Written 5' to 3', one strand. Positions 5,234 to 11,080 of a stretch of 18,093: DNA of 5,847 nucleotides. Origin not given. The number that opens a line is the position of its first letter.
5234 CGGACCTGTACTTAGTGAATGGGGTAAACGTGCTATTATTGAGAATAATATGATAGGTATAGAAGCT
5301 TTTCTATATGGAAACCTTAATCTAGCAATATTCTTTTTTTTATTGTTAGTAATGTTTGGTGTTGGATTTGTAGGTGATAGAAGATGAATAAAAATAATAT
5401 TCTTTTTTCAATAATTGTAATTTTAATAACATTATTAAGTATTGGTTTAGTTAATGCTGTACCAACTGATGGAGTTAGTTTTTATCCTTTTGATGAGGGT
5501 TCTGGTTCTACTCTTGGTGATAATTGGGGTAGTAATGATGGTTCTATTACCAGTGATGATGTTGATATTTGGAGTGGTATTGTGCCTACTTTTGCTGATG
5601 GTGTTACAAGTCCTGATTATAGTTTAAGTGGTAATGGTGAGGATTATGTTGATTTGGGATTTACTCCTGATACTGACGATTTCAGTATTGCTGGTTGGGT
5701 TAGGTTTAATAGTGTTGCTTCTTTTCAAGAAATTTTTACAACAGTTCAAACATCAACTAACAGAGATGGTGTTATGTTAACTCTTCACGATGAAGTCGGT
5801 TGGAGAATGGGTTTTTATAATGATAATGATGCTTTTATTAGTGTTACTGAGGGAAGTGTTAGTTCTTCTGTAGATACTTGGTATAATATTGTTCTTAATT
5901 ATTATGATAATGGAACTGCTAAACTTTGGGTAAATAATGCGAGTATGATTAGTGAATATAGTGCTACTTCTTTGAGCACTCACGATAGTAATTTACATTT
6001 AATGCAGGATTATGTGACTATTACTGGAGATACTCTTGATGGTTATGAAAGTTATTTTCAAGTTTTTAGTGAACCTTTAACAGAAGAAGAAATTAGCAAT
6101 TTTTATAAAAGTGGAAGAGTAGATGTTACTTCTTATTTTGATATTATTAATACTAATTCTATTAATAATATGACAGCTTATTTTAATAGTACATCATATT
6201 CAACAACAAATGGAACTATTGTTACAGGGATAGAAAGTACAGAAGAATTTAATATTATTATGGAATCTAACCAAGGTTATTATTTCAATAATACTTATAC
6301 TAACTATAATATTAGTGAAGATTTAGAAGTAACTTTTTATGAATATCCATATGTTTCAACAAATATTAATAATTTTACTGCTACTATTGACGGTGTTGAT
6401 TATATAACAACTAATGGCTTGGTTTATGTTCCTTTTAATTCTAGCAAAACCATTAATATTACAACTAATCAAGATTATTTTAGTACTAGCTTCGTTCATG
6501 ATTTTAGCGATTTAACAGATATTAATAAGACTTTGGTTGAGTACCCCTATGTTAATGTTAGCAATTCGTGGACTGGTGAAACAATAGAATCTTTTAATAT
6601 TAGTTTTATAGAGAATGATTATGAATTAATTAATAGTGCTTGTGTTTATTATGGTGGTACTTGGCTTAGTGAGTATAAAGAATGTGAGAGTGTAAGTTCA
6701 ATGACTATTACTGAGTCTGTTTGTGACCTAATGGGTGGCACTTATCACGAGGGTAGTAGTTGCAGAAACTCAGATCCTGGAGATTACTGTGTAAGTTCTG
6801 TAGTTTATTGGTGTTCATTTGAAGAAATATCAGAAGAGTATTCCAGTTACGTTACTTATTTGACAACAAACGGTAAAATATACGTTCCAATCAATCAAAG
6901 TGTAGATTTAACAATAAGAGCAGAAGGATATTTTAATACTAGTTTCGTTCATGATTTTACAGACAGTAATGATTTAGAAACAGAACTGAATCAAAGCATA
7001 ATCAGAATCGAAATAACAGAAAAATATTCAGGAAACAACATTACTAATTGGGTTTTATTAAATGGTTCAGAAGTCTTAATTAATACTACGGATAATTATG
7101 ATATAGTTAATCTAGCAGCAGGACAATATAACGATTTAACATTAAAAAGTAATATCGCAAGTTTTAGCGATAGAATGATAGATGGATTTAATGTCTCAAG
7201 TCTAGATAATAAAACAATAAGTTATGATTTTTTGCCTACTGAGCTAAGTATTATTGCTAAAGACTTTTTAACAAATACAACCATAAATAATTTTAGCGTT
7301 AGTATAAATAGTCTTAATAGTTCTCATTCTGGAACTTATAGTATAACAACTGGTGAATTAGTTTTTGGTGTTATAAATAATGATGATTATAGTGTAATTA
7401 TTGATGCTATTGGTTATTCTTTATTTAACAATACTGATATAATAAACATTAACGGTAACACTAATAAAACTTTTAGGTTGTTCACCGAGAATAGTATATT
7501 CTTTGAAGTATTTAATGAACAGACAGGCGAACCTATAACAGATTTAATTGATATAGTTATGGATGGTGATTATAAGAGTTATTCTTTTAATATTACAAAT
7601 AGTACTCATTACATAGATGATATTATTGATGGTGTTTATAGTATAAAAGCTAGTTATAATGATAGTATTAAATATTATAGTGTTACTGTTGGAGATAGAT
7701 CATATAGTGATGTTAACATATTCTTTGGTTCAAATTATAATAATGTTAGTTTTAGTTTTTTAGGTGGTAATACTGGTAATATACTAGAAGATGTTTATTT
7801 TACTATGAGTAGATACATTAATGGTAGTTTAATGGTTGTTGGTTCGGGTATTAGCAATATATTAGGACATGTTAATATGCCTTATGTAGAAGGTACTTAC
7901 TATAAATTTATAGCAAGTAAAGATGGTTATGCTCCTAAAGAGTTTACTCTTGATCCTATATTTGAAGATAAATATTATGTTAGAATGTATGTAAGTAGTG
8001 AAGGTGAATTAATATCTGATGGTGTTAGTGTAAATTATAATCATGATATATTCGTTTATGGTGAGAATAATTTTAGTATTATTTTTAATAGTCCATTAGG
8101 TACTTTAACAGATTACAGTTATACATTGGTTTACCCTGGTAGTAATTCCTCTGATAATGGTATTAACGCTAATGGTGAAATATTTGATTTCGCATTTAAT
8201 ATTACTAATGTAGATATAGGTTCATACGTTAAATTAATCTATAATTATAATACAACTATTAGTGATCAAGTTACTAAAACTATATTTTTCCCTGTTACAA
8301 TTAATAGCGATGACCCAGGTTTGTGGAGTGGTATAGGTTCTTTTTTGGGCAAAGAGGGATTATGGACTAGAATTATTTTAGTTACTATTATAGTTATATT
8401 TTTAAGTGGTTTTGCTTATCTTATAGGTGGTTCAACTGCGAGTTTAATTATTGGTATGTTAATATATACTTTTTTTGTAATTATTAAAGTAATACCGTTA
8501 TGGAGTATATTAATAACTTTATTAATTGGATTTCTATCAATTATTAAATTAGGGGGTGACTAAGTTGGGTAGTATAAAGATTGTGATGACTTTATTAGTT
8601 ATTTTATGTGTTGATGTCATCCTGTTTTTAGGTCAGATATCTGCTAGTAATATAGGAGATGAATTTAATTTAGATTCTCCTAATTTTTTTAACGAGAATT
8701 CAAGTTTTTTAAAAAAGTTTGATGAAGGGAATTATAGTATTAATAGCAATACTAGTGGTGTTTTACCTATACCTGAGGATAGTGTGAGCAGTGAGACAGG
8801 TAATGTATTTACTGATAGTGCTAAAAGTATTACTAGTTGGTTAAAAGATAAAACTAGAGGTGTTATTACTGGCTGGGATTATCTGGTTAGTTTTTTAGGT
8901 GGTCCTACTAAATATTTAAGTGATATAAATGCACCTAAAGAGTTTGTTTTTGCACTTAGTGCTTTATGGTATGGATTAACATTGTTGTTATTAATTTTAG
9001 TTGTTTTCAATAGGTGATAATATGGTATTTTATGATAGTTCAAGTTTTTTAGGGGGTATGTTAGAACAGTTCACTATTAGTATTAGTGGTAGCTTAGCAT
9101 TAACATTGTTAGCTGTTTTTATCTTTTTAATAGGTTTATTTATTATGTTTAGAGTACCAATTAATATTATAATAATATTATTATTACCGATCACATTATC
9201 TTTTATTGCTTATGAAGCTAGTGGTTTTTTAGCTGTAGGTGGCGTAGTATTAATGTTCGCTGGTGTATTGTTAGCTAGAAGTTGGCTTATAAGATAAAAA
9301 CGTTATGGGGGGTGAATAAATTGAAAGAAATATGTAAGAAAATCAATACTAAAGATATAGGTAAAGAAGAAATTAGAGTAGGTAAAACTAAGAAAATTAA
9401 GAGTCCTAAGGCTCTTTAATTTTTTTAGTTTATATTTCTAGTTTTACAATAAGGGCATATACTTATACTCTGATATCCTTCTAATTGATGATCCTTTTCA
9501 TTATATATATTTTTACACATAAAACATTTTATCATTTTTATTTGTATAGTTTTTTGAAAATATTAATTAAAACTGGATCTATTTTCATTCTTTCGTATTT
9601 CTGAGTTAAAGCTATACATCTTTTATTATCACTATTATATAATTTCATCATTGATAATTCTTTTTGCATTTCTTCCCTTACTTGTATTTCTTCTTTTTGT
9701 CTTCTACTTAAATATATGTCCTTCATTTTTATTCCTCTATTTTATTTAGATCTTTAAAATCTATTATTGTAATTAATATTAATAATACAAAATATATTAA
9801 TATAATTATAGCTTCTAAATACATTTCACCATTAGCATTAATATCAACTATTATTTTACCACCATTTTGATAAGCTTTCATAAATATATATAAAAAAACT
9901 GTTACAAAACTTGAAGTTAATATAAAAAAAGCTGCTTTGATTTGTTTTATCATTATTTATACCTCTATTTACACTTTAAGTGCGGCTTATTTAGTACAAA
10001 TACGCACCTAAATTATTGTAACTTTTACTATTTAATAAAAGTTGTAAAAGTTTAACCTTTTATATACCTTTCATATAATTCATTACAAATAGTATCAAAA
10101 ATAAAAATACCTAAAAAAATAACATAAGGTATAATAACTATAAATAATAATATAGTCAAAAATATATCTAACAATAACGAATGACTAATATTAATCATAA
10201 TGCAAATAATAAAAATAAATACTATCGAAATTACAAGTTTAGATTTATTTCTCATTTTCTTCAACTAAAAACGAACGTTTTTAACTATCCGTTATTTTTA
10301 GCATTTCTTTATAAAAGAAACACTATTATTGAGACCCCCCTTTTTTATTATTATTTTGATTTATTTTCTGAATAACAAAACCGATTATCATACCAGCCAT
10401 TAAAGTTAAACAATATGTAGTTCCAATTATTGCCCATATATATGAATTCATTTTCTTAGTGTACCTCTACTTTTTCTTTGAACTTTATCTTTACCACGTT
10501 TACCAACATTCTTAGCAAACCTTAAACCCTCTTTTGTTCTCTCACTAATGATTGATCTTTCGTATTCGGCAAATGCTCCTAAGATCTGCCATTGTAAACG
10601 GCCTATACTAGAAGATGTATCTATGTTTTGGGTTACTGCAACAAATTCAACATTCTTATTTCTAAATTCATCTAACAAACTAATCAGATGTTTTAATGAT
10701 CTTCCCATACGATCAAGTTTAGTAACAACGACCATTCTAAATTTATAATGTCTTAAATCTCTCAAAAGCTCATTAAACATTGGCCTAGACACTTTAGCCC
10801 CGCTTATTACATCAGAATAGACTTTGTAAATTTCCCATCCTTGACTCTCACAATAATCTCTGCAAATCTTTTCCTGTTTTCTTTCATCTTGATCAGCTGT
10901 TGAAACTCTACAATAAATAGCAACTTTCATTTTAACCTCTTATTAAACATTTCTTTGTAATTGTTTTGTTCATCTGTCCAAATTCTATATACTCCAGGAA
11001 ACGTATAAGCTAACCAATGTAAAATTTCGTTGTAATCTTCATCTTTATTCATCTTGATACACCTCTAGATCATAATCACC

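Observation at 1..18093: Complete ~18-kb circular replicon: candidate genome of an undescribed archaeal virus or virus-like plasmid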

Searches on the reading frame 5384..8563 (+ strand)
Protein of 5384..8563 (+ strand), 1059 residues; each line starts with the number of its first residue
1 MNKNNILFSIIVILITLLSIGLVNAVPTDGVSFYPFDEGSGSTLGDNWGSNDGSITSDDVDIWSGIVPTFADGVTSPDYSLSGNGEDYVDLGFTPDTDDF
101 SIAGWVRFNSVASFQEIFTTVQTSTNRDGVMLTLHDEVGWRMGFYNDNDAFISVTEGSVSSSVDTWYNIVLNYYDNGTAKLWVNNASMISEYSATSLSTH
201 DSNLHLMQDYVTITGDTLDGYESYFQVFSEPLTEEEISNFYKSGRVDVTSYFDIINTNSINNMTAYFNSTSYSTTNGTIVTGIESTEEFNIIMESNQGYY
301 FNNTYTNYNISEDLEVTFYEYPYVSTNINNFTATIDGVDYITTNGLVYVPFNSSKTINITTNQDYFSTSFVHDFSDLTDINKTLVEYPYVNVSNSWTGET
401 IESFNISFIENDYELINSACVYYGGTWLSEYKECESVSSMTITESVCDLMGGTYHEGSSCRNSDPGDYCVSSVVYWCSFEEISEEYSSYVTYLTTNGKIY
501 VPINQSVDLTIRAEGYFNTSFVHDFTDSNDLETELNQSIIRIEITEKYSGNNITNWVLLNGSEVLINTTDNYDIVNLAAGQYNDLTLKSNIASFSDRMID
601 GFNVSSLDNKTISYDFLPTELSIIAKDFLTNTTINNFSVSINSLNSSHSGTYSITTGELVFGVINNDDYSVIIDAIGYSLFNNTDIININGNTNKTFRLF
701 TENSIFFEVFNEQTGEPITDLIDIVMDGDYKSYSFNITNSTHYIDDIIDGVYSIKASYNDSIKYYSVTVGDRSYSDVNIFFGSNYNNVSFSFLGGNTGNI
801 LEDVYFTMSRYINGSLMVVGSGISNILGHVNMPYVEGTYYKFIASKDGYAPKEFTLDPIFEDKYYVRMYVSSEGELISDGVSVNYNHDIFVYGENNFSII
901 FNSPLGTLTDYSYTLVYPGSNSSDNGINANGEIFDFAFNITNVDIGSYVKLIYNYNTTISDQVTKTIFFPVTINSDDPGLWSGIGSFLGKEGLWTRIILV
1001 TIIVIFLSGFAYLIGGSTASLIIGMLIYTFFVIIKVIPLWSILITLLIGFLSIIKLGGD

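Call 6: search_protein_families(library=pfam, max_evalue=0.1, proteins=[window:5384-8563:+])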
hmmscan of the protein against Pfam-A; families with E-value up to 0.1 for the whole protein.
window:5384-8563:+ (1059 aa): 1 family
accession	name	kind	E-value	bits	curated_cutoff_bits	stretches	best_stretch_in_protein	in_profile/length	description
PF13620.12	CarboxypepD_reg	-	0.0098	16.7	32.3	0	630-693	10-75/82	Carboxypeptidase regulatory-like domain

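Call 9: search_protein_families(library=phrogs, max_evalue=0.01, proteins=[window:5384-8563:+])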
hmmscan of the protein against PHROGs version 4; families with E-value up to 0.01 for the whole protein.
window:5384-8563:+ (1059 aa): 0 families

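Call 14: find_related_loci(query=window:5384-8563:+, collection=viral_contigs, flank=10000)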
Query window:5384-8563:+ (1059 aa) in viral_contigs; peptide patterns used: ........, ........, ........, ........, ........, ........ (x = any residue, [..] = any of these).
5 stretches matched a pattern, but none encodes a relative of the query by tblastn (E <= 1e-3).

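Call 37: search_dna_similar(query=window:5384-8563:+, collection=phages, mode=protein, max_evalue=0.01)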
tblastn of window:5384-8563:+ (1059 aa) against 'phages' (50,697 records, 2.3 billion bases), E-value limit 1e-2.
No match.

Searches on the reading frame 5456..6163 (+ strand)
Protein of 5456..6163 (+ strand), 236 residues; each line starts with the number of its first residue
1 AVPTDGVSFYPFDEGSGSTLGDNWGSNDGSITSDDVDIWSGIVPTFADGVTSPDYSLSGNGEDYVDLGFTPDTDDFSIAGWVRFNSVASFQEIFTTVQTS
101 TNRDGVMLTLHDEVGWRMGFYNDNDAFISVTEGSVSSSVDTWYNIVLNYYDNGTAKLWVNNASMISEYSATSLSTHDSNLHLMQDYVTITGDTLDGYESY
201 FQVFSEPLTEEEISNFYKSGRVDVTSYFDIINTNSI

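Call 67: search_protein_families(library=pfam, max_evalue=10, proteins=[window:5456-6163:+])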
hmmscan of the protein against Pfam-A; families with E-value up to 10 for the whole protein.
window:5456-6163:+ (236 aa): 1 family
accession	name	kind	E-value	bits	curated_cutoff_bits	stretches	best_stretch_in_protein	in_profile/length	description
PF13385.13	Laminin_G_3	-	1.4e-12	48.4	27.6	1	61-214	3-151/151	Concanavalin A-like lectin/glucanases superfamily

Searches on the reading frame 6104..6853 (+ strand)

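Call 92: search_protein_families(library=pfam, max_evalue=1, proteins=[window:6104-6853:+])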
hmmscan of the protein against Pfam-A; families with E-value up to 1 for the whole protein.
window:6104-6853:+ (250 aa): 1 family
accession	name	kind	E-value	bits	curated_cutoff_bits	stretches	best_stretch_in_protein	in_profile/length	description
PF13416.11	SBP_bac_8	-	0.2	11.8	27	1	79-141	63-119/279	Bacterial extracellular solute-binding protein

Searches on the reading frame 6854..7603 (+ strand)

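Call 92: search_protein_families(library=pfam, max_evalue=1, proteins=[window:6854-7603:+])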
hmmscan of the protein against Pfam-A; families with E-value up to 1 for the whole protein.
window:6854-7603:+ (250 aa): 2 families
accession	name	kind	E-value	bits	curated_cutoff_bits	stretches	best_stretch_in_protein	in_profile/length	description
PF13620.12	CarboxypepD_reg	-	0.0037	18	32.3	1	140-204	10-76/82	Carboxypeptidase regulatory-like domain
PF07686.23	V-set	-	0.14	12.8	26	1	142-165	68-91/109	Immunoglobulin V-set domain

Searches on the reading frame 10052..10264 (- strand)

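Call 7: search_protein_families(library=pfam, max_evalue=0.1, proteins=[window:10052-10264:-])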
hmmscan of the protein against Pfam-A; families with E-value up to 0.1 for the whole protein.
window:10052-10264:- (70 aa): 1 family
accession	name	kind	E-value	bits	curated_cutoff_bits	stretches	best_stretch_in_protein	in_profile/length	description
PF07062.17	Clc-like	-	0.056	13.3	24.9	1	8-69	114-169/212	Clc-like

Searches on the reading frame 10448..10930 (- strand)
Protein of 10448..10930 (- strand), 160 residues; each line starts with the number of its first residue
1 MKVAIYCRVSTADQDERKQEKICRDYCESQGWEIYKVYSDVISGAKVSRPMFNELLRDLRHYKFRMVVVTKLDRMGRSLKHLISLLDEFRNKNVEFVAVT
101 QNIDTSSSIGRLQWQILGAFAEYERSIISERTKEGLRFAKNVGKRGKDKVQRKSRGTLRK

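Call 7: search_protein_families(library=pfam, max_evalue=0.1, proteins=[window:10448-10930:-])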
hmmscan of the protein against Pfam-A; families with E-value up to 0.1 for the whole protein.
window:10448-10930:- (160 aa): 4 families
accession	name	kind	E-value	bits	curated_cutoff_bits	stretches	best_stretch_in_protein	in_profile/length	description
PF00239.26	Resolvase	-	7.2e-45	153.1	23.3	1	3-144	1-144/145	Resolvase, N terminal domain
PF20210.4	Laa1_Sip1_HTR5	-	0.015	15.7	27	1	68-135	92-158/182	Laa1/Sip1/HEATR5 HEAT repeat region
PF04708.17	Pox_F16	-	0.028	14.3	30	1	9-97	9-95/215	Poxvirus F16 protein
PF02055.22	Glyco_hydro_30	-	0.074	12.5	23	1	80-135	133-189/348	Glycosyl hydrolase family 30 TIM-barrel domain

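Call 9: search_protein_families(library=phrogs, max_evalue=0.01, proteins=[window:10448-10930:-])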
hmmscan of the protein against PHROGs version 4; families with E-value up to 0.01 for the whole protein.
window:10448-10930:- (160 aa): 4 families
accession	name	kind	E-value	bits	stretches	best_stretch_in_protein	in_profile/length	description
phrog_95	-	integration and excision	5.5e-49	168.3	1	1-144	88-238/651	integrase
phrog_125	-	DNA, RNA and nucleotide metabolism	4e-47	161.9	1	1-148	20-159/254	DNA invertase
phrog_6620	-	integration and excision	1.1e-12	49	1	2-100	57-156/201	transposase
phrog_8275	-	DNA, RNA and nucleotide metabolism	0.0071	17.2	0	6-56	5-49/51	DNA invertase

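Call 16: find_encoding_contigs(protein=window:10448-10930:-, flank=10000, max_places=10)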
Protein window:10448-10930:- (160 aa): 5 contigs read that carry it; 5 places shown.
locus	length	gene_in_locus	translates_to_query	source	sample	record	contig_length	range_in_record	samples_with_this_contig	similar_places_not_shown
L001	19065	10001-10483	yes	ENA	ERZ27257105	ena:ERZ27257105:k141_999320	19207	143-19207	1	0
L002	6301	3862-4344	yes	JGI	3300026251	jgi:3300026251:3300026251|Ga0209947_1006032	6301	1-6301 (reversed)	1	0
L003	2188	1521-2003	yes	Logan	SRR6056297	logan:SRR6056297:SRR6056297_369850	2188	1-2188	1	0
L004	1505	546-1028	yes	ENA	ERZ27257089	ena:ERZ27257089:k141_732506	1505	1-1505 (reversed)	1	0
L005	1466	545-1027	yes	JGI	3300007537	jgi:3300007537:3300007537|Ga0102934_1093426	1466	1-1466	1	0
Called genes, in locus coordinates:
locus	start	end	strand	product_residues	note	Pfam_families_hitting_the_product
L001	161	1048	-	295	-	-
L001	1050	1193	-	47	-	-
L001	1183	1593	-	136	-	-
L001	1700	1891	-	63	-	-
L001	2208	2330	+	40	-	-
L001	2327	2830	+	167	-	PF21686:LigD_Prim-Pol (weak)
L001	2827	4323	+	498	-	PF19263:DUF5906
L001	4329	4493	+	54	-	-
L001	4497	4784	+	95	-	-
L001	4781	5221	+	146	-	-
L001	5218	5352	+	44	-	-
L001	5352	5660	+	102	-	-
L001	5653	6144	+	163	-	-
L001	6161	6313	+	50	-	-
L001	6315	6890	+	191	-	-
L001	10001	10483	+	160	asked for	PF00239:Resolvase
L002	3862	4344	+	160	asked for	PF00239:Resolvase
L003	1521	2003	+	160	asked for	PF00239:Resolvase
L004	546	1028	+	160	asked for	PF00239:Resolvase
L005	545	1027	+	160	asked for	PF00239:Resolvase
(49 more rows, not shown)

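Call 84: search_protein_families(library=ncbifam, max_evalue=0.01, proteins=[window:10448-10930:-])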
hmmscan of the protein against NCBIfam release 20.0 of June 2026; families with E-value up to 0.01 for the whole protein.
window:10448-10930:- (160 aa): 7 families
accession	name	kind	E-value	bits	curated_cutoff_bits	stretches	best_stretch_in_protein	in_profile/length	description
NF041201.1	recomb_XisF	equivalog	5.8e-29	101.4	375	1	6-143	4-140/465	fdxN element excision recombinase XisF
NF047343.1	SCCmet_CcrB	equivalog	9.4e-24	83.9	900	1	2-135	8-147/542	cassette chromosome recombinase CcrB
NF047347.1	SCCmet_CcrC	equivalog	3.2e-18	65.5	900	1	2-133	4-143/558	cassette chromosome recombinase CcrC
NF033518.0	transpos_IS607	equivalog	1.1e-15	57.7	110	1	2-99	55-152/187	IS607 family transposase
NF009949.0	PRK13413.1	equivalog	2.9e-15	56.5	272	1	5-150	4-150/203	master DNA invertase Mpi family serine-type recombinase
NF049883.1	resolv_YneB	equivalog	6.3e-13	48.7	175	1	2-154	1-157/211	YneB family resolvase-like protein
NF047344.1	SCCmet_CcrA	equivalog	2.6e-12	46.6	700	1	3-144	3-147/442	cassette chromosome recombinase CcrA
